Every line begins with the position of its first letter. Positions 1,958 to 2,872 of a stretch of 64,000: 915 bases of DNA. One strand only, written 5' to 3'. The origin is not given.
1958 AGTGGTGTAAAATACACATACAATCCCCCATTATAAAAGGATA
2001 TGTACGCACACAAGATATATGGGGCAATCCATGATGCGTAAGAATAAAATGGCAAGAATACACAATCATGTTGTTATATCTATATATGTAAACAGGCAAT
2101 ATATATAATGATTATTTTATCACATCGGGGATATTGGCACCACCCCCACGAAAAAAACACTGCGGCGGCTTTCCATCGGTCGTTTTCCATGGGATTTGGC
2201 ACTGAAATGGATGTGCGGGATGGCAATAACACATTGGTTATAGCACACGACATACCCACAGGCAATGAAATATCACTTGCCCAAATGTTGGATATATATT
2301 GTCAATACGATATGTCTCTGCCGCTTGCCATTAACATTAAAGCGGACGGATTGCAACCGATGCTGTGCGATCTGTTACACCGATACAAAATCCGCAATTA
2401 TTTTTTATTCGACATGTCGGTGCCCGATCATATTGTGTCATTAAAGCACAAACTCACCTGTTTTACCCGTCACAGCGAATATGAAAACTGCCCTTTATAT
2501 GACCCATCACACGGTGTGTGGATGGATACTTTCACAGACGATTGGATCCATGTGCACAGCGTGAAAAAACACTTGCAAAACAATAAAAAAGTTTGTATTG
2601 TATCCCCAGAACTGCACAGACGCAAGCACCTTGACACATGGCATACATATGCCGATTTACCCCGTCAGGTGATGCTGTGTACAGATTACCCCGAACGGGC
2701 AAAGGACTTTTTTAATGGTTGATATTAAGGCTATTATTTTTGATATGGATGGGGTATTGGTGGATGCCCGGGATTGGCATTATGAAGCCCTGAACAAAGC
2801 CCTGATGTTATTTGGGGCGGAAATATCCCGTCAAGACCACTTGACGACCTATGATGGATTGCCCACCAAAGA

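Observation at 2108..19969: Fucosyltransferase-rich glycan locus with the enzymatic toolkit for Lewis-antigen-like structures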

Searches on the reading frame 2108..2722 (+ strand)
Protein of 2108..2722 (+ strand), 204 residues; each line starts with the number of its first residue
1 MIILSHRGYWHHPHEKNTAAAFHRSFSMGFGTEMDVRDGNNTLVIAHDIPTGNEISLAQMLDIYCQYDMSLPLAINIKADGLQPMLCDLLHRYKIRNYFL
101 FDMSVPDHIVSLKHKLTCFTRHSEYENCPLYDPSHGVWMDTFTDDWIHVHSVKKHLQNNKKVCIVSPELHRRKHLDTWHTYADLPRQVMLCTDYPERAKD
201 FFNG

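Call 3: search_protein_families(library=pfam, proteins=[window:2108-2722:+], max_evalue=0.01)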
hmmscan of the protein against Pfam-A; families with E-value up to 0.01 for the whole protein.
window:2108-2722:+ (204 aa): 0 families

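Call 6: search_protein_families(library=pfam, proteins=[window:2108-2722:+], max_evalue=1)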
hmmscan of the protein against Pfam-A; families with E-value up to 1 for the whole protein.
window:2108-2722:+ (204 aa): 1 family
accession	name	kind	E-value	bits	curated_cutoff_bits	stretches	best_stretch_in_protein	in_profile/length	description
PF25658.1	FV_peptidase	-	0.2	11.6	27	1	84-180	74-163/207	Putative filamentous viruses peptidase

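Call 7: search_protein_families(library=ncbifam, proteins=[window:2108-2722:+], max_evalue=0.01)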
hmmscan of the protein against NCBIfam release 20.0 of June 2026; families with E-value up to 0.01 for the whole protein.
window:2108-2722:+ (204 aa): 0 families

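Call 46: search_solved_structures(query=window:2108-2722:+, max_evalue=1)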
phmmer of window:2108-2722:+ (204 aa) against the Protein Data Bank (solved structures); distinct sequences matched with E-value up to 1: 3.
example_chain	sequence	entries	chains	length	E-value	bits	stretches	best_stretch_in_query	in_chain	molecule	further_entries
3no3_A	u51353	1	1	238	0.053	16.8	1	3-55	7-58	glycerophosphodiester phosphodiesterase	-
1o1z_A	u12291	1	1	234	0.35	14.1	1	2-49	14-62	glycerophosphodiester phosphodiesterase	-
4oec_A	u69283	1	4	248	0.98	12.6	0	2-49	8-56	Glycerophosphoryl diester phosphodiesterase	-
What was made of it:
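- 2108..2722 (+): 204-aa protein, possibly GDPD-like phosphodiesterase (weak support). Only GDPD chains match, at E 0.05-1 (call 46).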

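Call 83: predict_structure(protein=window:2108-2722:+)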
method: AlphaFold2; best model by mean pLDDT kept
length: 204 residues; sequences in the alignment: 1
mean_pLDDT: 39.9   pTM: 0.32
mean pLDDT of the five models: 39.9, 36.9, 32.7, 32.6, 31.3
residues with pLDDT >= 90: 0; 70-90: 0; 50-70: 59; < 50: 145
segments of 3 or more residues with pLDDT < 50: 1-52, 68-72, 102-159, 165-173, 181-189, 199-204
pLDDT, mean of each block of 10 residues (from residue 1): 24 28 30 34 42 52 53 50 56 56 35 26 27 29 27 34 47 50 44 52 44
secondary structure, 60 per line:
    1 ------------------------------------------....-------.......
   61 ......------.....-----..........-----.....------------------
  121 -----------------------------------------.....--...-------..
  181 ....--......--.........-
elements in order: E43-46 H54-66 E73-77 H83-92 E98-102 E162-166 E179-184 E187-192 H195-203
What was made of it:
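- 2108..2722 (+): The AF2 single-sequence model is unusable, pLDDT 40 (call 83).
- On GDPD (glycerophosphodiester phosphodiesterase): The structure model is unusable (call 83).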
